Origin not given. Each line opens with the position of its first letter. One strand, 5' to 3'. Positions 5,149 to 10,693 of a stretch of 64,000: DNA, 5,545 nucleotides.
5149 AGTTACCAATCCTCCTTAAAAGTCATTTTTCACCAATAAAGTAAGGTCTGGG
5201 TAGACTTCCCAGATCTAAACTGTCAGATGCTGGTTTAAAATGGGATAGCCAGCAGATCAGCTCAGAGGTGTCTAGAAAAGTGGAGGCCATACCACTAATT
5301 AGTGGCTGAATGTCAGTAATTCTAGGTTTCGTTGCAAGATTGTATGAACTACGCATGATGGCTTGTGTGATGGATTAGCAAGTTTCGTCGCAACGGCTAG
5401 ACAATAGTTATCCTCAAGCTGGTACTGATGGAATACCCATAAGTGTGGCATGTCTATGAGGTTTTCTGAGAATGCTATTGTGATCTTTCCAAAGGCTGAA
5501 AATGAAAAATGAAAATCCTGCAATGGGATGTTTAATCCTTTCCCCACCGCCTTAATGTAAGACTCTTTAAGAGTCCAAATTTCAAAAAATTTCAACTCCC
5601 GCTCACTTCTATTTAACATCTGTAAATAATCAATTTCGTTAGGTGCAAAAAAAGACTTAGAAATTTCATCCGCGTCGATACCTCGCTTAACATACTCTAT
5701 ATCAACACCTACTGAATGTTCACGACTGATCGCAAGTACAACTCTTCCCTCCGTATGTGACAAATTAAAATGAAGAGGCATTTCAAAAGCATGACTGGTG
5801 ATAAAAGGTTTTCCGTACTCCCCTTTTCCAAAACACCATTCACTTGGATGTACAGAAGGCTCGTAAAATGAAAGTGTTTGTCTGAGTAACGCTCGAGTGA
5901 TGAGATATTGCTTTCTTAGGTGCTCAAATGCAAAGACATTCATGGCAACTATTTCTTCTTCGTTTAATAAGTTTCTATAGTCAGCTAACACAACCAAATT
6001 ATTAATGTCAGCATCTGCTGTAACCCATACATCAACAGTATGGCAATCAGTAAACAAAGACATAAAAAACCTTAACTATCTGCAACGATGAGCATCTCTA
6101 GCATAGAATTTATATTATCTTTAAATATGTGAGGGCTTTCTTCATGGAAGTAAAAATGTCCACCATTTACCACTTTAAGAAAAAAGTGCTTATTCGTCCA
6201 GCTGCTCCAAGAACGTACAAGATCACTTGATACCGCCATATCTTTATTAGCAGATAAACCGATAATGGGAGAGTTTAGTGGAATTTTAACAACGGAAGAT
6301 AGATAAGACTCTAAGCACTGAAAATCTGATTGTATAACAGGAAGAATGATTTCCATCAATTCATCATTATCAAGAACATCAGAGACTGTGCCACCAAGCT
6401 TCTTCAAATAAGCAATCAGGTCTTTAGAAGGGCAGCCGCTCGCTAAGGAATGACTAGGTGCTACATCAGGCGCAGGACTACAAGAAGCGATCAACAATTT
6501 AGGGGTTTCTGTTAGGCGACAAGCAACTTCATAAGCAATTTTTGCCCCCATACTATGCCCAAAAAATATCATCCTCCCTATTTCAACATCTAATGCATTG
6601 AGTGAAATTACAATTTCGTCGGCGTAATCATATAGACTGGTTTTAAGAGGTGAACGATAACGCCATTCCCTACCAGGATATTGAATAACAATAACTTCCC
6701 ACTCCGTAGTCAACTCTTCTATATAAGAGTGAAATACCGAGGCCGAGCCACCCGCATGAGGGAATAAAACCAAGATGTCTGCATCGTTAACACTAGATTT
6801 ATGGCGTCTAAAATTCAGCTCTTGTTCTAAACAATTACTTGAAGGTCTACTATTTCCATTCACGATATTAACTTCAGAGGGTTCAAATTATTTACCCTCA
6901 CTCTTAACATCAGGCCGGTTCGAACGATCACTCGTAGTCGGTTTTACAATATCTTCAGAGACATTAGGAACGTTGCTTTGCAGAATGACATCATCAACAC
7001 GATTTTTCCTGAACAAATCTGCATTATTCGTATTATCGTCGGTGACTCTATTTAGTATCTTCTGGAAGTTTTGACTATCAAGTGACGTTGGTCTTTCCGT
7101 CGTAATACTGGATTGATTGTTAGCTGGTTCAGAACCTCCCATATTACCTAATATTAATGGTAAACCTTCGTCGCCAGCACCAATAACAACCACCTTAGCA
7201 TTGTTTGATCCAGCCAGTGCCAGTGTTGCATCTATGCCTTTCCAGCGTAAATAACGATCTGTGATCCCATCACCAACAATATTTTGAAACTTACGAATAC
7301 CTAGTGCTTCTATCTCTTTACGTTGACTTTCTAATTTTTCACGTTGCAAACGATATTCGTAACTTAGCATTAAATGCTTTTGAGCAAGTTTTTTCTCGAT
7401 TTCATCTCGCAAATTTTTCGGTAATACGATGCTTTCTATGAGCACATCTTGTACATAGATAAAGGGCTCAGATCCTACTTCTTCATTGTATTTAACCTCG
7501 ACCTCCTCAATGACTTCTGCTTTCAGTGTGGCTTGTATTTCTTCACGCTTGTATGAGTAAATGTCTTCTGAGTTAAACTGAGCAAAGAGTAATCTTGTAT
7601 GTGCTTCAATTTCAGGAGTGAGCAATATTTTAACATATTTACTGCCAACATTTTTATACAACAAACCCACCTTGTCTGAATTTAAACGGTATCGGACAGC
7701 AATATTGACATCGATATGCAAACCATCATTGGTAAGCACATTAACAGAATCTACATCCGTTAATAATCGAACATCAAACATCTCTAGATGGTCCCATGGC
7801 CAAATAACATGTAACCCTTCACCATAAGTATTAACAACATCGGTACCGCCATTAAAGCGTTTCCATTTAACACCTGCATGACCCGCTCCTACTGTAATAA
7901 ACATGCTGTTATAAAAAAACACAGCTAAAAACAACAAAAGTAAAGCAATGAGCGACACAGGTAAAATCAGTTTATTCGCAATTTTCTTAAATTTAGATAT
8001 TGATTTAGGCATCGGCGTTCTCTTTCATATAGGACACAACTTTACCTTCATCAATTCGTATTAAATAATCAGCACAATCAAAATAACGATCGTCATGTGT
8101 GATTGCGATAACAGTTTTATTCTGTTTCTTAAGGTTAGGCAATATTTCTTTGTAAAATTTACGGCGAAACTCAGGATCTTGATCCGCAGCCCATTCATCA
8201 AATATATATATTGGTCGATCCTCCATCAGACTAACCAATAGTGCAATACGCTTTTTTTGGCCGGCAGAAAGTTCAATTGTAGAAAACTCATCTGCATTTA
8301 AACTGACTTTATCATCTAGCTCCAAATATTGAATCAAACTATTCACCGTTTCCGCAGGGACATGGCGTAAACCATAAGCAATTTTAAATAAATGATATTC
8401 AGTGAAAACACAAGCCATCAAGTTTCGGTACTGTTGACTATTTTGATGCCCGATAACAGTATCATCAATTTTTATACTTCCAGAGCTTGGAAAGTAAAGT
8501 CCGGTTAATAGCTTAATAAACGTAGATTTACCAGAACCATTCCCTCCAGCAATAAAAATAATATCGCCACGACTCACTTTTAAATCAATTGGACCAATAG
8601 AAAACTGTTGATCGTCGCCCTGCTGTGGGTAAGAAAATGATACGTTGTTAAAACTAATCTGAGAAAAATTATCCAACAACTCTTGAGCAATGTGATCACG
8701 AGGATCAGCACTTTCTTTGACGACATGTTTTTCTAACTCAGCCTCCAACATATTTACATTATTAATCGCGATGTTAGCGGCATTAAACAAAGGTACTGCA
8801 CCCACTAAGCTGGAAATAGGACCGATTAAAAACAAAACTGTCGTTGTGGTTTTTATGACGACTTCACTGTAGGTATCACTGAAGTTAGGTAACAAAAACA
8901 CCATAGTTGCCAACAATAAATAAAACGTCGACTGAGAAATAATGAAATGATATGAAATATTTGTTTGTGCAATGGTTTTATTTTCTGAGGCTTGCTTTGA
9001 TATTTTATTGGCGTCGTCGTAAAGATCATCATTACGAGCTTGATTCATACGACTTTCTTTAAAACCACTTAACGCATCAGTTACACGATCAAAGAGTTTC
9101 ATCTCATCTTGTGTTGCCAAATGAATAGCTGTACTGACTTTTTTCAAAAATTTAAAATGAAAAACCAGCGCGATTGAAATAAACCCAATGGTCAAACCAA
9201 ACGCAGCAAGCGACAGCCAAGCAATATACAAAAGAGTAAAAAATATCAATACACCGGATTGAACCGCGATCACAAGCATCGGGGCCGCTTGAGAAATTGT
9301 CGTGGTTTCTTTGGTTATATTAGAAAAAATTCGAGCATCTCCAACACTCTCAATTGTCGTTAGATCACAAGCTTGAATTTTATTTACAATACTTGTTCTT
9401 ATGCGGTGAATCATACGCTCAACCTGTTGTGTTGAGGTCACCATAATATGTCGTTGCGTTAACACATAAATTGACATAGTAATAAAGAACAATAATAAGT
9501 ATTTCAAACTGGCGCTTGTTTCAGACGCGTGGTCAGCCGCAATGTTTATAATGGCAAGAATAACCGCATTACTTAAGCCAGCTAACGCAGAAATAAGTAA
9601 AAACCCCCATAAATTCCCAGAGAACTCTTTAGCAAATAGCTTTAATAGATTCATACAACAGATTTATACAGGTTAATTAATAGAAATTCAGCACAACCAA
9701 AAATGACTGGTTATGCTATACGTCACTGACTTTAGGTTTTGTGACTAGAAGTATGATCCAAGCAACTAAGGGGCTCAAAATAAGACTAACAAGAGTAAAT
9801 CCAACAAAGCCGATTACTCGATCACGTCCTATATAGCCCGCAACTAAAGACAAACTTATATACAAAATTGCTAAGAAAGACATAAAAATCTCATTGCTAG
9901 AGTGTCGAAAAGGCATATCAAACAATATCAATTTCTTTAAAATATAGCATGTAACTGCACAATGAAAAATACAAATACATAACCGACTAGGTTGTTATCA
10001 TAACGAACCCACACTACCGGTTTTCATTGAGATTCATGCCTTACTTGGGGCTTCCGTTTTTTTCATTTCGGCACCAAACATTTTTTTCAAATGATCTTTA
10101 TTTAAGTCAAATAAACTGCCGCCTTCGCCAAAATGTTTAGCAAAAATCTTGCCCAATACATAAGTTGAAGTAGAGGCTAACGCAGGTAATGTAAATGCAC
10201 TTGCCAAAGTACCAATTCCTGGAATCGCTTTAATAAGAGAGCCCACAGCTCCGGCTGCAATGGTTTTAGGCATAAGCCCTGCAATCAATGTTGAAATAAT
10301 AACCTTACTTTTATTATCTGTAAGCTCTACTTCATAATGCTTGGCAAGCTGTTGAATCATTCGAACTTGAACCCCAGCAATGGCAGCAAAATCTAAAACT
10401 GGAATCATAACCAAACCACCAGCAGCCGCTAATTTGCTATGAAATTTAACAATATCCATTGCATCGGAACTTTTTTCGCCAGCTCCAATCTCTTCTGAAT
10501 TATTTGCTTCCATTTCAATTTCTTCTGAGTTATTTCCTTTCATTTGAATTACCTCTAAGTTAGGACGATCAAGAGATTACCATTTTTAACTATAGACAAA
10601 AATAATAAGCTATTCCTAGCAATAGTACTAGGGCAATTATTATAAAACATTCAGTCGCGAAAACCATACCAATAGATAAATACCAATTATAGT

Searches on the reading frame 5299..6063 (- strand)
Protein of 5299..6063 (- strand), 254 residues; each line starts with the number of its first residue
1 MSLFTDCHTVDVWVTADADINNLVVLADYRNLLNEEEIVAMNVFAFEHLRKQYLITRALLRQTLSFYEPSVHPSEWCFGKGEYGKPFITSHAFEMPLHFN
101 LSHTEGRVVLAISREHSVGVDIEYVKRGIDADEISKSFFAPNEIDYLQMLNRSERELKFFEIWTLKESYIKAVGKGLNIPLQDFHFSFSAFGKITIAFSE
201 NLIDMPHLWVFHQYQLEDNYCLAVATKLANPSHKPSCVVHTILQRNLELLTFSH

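Call 15: search_protein_families(library=ncbifam, proteins=[window:5299-6063:-], max_evalue=0.00001)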
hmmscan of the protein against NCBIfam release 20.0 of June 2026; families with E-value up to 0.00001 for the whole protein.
window:5299-6063:- (254 aa): 4 families
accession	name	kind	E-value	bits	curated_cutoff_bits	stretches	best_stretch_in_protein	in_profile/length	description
NF042922.1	4PPT_HetI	equivalog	2.6e-33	115.3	370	1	25-193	32-198/235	4'-phosphopantetheinyl transferase HetI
NF047349.1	4PPT_AusB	equivalog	1.3e-18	67.2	225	1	51-203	39-179/205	aureusimine biosynthesis 4'-phosphopantetheinyl transferase AusB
NF007676.0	PRK10351.1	equivalog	4.1e-16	59.2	174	1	50-175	31-145/195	4'-phosphopantetheinyl transferase AcpT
TIGR00556.1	pantethn_trn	domain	1e-10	41.8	45.35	1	116-200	3-94/128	phosphopantetheine--protein transferase domain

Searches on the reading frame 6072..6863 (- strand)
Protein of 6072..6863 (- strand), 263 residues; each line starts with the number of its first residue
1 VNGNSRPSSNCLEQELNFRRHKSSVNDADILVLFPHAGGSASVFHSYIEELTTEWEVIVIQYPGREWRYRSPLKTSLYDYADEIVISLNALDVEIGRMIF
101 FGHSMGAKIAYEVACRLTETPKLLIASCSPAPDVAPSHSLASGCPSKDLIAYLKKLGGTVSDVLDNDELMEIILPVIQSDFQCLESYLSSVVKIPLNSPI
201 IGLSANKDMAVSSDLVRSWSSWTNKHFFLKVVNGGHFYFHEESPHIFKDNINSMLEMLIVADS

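Call 15: search_protein_families(library=ncbifam, proteins=[window:6072-6863:-], max_evalue=0.00001)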
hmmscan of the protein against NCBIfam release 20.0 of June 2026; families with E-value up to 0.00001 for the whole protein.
window:6072-6863:- (263 aa): 5 families
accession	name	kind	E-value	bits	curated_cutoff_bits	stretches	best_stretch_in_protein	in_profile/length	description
NF051488.1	bifunc_PcaDC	exception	1.8e-09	37.2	390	1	26-130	10-112/375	bifunctional 3-oxoadipate enol-lactonase/4-carboxymuconolactone decarboxylase PcaDC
TIGR03056.1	bchO_mg_che_rel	equivalog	5.6e-09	35.4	172.55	1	27-126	27-125/278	alpha/beta fold hydrolase BchO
TIGR03611.1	RutD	equivalog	9.1e-09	35.1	238.5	1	17-119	2-103/258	pyrimidine utilization protein D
TIGR02427.1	protocat_pcaD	equivalog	6.1e-07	29.1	255.85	1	17-129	3-112/251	3-oxoadipate enol-lactonase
TIGR03695.1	menH_SHCHC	equivalog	4.6e-06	26.2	208.55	0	38-130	12-106/252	2-succinyl-6-hydroxy-2,4-cyclohexadiene-1-carboxylate synthase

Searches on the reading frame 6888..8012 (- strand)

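Call 15: search_protein_families(library=ncbifam, proteins=[window:6888-8012:-], max_evalue=0.00001)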
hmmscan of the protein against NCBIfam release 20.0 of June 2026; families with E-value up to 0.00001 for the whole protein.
window:6888-8012:- (374 aa): 1 family
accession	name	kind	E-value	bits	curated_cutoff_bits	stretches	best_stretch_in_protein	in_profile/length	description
TIGR01932.1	hflC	equivalog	2.2e-06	26.7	134.4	0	22-169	6-158/318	protease modulator HflC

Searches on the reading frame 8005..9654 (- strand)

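Call 15: search_protein_families(library=ncbifam, proteins=[window:8005-9654:-], max_evalue=0.00001)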
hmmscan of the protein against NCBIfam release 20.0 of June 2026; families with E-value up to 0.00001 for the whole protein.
window:8005-9654:- (549 aa): 159 families (the best 25 are shown)
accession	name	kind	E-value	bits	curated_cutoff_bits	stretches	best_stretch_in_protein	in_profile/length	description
NF007813.0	PRK10522.1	equivalog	6.8e-110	368.2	604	1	1-545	1-533/547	multidrug ABC transporter permease/ATP-binding protein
TIGR01194.1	cyc_pep_trnsptr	subfamily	9.1e-103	344.7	286.2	1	18-543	23-551/554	cyclic peptide export ABC transporter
TIGR02203.1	MsbA_lipidA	equivalog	2.1e-33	115.7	602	1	27-540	28-547/572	lipid A export permease/ATP-binding protein MsbA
TIGR02204.1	MsbA_rel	hypoth_equivalog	1.2e-32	113.3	780.4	1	18-541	26-554/576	ABC transporter, permease/ATP-binding protein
NF045998.1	cleave_ABC_plasm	equivalog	1.4e-31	109.5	500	1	20-525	163-664/673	Mbov_0121 family peptidase domain-containing ABC transporter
TIGR03375.1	type_I_sec_LssB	subfamily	2.4e-31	108.8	693.1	1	138-541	278-681/696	type I secretion system permease/ATPase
TIGR04521.1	ECF_ATPase_2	equivalog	3.7e-30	105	330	1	333-542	1-226/279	energy-coupling factor transporter ATPase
TIGR02857.1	CydD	equivalog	1.5e-29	103.4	435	1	303-533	297-528/529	thiol reductant ABC exporter subunit CydD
TIGR04520.1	ECF_ATPase_1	equivalog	3.7e-29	102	315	1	333-542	1-217/269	energy-coupling factor transporter ATPase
NF045513.1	HepA_fam_ABC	equivalog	3e-28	98.6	725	1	51-541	96-588/610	heterocyst formation ABC transporter subunit HepA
TIGR00958.1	3a01208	subfamily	6.4e-28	97.4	874.6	1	332-541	478-693/711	antigen peptide transporter 2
NF008364.0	PRK11160.1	equivalog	1.7e-27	96.3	630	1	78-543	88-556/575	heme ABC transporter ATP-binding protein/permease CydC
TIGR02868.1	CydC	equivalog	1.9e-25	89.5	329.05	1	80-521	83-529/530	thiol reductant ABC exporter subunit CydC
NF008381.0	PRK11176.1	equivalog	2e-25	89.2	867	1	78-542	92-559/582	lipid A ABC transporter ATP-binding protein/permease MsbA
NF010153.0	PRK13631.1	equivalog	3e-24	85.6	463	1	328-541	17-256/320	cobalt transporter ATP-binding subunit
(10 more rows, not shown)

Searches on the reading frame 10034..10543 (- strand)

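Call 15: search_protein_families(library=ncbifam, proteins=[window:10034-10543:-], max_evalue=0.00001)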
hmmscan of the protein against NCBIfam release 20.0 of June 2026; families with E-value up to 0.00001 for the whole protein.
window:10034-10543:- (169 aa): 0 families

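Call 89: search_protein_families(library=pfam, proteins=[window:10034-10543:-], max_evalue=0.00001)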
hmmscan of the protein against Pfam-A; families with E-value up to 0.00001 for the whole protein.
window:10034-10543:- (169 aa): 1 family
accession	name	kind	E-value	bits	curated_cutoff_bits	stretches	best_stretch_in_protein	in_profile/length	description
PF05128.17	DUF697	-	3e-10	40.5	27.7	1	46-160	41-157/162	Domain of unknown function (DUF697)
